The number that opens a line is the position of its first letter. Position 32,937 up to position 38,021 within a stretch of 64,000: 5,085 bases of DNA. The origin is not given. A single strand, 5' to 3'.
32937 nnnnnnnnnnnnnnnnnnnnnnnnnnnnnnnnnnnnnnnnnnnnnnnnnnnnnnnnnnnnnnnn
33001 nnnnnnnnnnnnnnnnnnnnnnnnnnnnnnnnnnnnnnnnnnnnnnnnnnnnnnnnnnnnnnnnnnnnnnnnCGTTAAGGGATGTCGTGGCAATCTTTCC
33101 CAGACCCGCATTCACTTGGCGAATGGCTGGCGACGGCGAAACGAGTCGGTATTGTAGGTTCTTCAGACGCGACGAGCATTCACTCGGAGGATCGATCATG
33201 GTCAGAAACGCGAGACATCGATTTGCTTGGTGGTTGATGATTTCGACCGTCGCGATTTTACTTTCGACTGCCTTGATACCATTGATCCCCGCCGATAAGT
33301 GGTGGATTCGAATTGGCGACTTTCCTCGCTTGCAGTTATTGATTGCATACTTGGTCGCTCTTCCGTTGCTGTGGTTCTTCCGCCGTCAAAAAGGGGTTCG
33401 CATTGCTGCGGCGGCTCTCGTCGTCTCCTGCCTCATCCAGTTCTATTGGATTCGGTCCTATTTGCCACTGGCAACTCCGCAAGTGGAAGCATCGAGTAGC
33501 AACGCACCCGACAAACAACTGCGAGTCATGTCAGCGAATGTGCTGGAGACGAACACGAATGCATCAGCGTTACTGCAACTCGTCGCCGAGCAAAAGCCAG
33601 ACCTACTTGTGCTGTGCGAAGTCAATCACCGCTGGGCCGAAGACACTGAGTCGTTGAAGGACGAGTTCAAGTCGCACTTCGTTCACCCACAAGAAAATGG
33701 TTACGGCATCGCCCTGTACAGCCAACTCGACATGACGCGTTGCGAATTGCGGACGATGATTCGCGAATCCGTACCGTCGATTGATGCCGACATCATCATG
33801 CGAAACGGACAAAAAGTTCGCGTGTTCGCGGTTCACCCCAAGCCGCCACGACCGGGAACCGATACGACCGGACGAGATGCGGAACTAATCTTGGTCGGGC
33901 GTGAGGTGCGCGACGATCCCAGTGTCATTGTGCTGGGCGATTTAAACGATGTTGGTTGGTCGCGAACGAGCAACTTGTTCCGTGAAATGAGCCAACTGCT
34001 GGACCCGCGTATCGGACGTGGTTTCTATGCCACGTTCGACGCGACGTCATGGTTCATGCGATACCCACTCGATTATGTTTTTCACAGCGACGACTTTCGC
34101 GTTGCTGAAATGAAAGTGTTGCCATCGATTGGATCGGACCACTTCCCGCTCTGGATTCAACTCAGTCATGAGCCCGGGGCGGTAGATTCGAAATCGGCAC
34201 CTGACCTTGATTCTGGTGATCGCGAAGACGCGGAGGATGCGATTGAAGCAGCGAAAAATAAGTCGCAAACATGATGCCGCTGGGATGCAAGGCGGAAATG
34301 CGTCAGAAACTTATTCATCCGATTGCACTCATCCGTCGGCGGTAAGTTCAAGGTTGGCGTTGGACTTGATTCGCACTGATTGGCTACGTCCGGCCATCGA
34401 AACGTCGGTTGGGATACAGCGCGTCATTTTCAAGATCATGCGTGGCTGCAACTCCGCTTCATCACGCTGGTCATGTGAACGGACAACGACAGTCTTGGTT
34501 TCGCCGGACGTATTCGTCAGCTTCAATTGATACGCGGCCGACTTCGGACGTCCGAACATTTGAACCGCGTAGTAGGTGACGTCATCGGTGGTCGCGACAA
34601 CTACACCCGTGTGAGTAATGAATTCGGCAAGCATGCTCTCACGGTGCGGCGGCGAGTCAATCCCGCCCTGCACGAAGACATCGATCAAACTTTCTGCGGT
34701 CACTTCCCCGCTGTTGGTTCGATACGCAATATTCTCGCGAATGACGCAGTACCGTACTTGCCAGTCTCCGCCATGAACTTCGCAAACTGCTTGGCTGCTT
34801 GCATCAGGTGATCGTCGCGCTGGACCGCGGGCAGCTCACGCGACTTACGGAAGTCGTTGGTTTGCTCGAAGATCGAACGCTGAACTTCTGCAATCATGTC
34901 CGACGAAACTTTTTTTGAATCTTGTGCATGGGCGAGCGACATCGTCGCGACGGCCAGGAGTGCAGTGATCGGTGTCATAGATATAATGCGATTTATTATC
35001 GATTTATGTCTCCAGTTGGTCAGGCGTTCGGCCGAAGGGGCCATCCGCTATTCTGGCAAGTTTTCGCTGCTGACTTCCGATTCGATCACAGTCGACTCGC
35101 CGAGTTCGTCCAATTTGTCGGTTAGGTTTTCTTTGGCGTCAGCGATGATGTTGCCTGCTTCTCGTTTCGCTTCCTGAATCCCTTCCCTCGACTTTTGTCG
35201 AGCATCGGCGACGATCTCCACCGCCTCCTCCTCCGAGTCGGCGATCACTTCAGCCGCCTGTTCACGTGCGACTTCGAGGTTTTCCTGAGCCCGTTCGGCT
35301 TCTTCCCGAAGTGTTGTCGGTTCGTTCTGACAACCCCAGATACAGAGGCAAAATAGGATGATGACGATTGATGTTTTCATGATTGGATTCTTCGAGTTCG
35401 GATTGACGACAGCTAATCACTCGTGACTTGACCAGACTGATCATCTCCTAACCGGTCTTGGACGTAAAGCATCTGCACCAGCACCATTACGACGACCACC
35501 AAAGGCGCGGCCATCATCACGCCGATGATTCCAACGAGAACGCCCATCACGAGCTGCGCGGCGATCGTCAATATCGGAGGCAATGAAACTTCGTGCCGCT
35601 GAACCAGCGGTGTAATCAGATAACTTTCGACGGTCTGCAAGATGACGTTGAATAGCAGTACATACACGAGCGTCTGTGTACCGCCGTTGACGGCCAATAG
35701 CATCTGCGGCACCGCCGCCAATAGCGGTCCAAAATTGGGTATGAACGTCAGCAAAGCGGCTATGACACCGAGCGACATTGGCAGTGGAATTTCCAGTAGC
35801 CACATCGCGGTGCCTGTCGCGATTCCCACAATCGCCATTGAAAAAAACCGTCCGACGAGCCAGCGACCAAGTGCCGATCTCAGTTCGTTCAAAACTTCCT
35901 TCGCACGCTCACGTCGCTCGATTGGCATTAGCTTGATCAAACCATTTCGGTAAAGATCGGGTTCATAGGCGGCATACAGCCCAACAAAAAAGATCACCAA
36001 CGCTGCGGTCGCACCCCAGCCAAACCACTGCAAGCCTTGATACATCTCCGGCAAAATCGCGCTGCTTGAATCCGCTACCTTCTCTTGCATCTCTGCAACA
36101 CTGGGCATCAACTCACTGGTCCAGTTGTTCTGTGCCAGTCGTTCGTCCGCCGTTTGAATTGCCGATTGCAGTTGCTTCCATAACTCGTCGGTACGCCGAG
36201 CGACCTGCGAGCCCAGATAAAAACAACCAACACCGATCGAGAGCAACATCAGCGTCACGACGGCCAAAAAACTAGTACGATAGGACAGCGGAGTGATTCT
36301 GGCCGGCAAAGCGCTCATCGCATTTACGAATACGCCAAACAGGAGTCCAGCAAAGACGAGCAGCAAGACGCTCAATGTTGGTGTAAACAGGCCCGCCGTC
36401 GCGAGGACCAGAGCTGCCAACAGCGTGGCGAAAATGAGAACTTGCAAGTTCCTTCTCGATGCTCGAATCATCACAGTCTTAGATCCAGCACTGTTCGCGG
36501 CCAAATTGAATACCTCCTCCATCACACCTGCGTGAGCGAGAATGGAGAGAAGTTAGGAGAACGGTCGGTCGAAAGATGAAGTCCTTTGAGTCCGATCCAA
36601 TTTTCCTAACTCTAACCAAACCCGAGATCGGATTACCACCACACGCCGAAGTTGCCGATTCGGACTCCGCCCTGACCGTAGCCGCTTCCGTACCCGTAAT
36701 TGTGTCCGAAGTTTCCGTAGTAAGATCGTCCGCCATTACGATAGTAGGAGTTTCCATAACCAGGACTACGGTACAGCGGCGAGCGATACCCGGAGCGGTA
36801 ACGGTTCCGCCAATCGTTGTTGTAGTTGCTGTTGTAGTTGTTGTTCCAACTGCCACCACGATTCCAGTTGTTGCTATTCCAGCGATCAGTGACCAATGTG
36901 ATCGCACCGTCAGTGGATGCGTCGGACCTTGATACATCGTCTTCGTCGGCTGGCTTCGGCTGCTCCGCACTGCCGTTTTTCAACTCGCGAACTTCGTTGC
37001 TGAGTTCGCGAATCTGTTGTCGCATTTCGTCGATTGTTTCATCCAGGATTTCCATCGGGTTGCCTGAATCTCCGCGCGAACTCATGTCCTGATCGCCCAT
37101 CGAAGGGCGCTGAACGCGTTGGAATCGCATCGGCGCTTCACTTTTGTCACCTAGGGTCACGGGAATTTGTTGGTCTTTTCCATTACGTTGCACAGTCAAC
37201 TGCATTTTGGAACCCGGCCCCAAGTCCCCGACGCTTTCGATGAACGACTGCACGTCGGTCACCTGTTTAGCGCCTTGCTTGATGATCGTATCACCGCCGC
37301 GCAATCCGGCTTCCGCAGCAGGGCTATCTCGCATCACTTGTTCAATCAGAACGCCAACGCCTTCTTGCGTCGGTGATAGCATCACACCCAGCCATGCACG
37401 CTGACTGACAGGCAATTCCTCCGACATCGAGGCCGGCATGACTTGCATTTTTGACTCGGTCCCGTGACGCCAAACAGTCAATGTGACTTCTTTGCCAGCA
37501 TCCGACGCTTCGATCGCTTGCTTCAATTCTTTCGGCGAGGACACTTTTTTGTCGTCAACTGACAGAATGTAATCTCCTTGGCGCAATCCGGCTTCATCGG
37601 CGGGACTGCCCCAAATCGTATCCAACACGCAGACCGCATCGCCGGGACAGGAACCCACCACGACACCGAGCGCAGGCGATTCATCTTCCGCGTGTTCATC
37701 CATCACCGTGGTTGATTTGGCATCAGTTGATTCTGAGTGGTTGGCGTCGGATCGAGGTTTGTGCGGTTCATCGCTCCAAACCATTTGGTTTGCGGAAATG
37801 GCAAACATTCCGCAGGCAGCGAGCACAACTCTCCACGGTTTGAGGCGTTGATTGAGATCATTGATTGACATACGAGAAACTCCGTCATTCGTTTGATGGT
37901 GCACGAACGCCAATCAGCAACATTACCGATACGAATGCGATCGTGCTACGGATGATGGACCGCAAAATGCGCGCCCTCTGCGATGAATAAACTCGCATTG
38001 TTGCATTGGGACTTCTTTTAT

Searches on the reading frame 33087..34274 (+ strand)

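Call 58: search_protein_families(library=pfam, proteins=[window:33087-34274:+], max_evalue=0.0001)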
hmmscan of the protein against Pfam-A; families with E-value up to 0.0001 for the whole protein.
window:33087-34274:+ (395 aa): 1 family
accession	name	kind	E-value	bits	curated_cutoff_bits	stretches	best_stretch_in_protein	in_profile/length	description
PF03372.29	Exo_endo_phos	-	1.1e-28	100.9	24.5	1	148-352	1-225/225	Endonuclease/Exonuclease/phosphatase family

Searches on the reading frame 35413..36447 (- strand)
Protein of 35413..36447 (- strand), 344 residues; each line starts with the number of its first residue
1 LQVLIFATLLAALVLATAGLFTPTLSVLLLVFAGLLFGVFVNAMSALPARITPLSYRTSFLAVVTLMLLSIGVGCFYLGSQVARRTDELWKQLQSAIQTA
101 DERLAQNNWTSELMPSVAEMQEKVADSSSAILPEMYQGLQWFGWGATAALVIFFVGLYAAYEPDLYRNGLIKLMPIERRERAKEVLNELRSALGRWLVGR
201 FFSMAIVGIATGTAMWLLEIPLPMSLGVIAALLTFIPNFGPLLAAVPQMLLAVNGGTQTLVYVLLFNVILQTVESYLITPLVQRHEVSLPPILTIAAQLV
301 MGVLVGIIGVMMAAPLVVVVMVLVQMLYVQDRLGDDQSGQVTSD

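Call 58: search_protein_families(library=pfam, proteins=[window:35413-36447:-], max_evalue=0.0001)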
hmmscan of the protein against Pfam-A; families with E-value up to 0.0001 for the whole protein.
window:35413-36447:- (344 aa): 1 family
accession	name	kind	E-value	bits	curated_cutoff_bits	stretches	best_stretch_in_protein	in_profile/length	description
PF01594.21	AI-2E_transport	-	3.2e-40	138.8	34.3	1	10-325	6-324/327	AI-2E family transporter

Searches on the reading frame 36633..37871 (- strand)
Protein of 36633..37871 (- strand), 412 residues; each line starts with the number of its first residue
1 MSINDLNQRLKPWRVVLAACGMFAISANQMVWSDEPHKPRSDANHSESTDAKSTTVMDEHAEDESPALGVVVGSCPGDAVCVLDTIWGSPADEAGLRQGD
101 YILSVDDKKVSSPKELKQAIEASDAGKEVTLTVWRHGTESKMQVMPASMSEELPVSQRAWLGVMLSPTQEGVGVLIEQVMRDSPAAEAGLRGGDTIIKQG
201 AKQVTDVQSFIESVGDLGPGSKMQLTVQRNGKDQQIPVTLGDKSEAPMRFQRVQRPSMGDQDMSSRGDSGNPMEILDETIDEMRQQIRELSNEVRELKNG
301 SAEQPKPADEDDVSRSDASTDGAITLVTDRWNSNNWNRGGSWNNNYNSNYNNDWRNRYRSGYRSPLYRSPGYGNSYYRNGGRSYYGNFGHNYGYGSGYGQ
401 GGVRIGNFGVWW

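Call 8: search_protein_families(library=pfam, proteins=[window:36633-37871:-], max_evalue=0.01)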
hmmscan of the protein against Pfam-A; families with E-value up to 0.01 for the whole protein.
window:36633-37871:- (412 aa): 7 families
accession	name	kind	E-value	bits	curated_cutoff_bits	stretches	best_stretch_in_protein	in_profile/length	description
PF13180.12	PDZ_2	-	8.2e-30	103.4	27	2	161-240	3-80/80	PDZ domain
PF17820.7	PDZ_6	-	1.6e-21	76.2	27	2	88-135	8-54/54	PDZ domain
PF00595.29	PDZ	-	1.3e-14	54.8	23.2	2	80-133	27-80/81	PDZ domain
PF04495.20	GRASP55_65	-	4.9e-10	40.3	27.7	1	51-145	11-110/138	GRASP55/65 PDZ-like domain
PF14685.13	PDZ_Tricorn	-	2.4e-06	27.8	25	1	89-140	31-83/88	Tricorn protease PDZ domain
PF11874.13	DUF3394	-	3.4e-05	24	28.2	1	107-199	55-148/181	Domain of unknown function (DUF3394)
PF19805.5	DUF6288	-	0.007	16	26.3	0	88-144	11-74/402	Family of unknown function (DUF6288)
